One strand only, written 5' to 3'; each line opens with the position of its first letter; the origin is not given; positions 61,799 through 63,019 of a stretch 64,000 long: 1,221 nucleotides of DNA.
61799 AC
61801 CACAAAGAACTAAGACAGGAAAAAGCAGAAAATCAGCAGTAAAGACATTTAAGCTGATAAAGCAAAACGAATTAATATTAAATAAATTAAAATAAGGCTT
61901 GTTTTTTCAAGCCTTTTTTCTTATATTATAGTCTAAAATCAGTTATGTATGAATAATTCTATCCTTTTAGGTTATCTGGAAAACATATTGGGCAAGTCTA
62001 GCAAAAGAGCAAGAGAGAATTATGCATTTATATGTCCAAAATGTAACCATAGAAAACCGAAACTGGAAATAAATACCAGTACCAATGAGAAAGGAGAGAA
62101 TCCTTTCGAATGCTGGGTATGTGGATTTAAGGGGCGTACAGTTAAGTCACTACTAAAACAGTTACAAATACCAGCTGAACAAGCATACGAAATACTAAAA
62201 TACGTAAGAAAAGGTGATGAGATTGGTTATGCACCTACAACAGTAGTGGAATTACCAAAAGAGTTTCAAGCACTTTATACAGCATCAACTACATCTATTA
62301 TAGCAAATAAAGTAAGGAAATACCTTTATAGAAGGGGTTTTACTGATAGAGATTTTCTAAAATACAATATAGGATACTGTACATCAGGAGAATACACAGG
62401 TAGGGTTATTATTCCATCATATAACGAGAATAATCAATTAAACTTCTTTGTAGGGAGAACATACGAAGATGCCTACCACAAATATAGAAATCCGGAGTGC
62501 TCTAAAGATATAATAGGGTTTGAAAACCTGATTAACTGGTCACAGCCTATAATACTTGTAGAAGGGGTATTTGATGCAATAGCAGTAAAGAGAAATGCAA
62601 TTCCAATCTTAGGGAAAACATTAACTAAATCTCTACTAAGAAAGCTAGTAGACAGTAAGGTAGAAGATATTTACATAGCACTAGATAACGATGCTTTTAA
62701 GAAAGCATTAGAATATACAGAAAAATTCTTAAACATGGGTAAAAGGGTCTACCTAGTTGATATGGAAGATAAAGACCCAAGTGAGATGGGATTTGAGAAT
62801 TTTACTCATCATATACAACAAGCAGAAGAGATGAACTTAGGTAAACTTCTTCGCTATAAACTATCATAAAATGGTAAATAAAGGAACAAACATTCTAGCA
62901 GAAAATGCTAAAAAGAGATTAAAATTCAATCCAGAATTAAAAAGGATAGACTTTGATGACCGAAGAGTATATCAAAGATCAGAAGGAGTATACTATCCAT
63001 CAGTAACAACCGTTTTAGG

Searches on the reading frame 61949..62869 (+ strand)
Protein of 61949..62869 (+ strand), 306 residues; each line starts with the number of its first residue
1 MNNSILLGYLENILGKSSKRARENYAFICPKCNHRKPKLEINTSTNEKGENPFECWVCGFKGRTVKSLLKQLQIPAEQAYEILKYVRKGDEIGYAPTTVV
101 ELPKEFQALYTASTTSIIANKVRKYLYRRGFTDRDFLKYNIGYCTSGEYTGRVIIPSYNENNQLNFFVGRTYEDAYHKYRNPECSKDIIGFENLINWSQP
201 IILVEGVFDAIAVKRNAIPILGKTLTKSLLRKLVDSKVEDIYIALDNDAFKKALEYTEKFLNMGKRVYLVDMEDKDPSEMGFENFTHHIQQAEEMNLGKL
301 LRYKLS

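Call 8: search_protein_families(library=phrogs, proteins=[window:61949-62869:+], max_evalue=0.001)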
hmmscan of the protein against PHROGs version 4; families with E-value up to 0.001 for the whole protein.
window:61949-62869:+ (306 aa): 5 families
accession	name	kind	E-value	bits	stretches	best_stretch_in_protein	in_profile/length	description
phrog_47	-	DNA, RNA and nucleotide metabolism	7.9e-42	144.8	1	12-296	36-337/947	DNA primase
phrog_6444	-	DNA, RNA and nucleotide metabolism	2.4e-15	57.4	2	149-293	200-367/577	DNA primase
phrog_239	-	DNA, RNA and nucleotide metabolism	3.1e-10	40.7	1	17-280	33-295/801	DNA primase/helicase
phrog_849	-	DNA, RNA and nucleotide metabolism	2.4e-06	27.8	1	119-290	146-337/435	DNA primase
phrog_10675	-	unknown function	8.4e-05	23.7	1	26-93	5-68/98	-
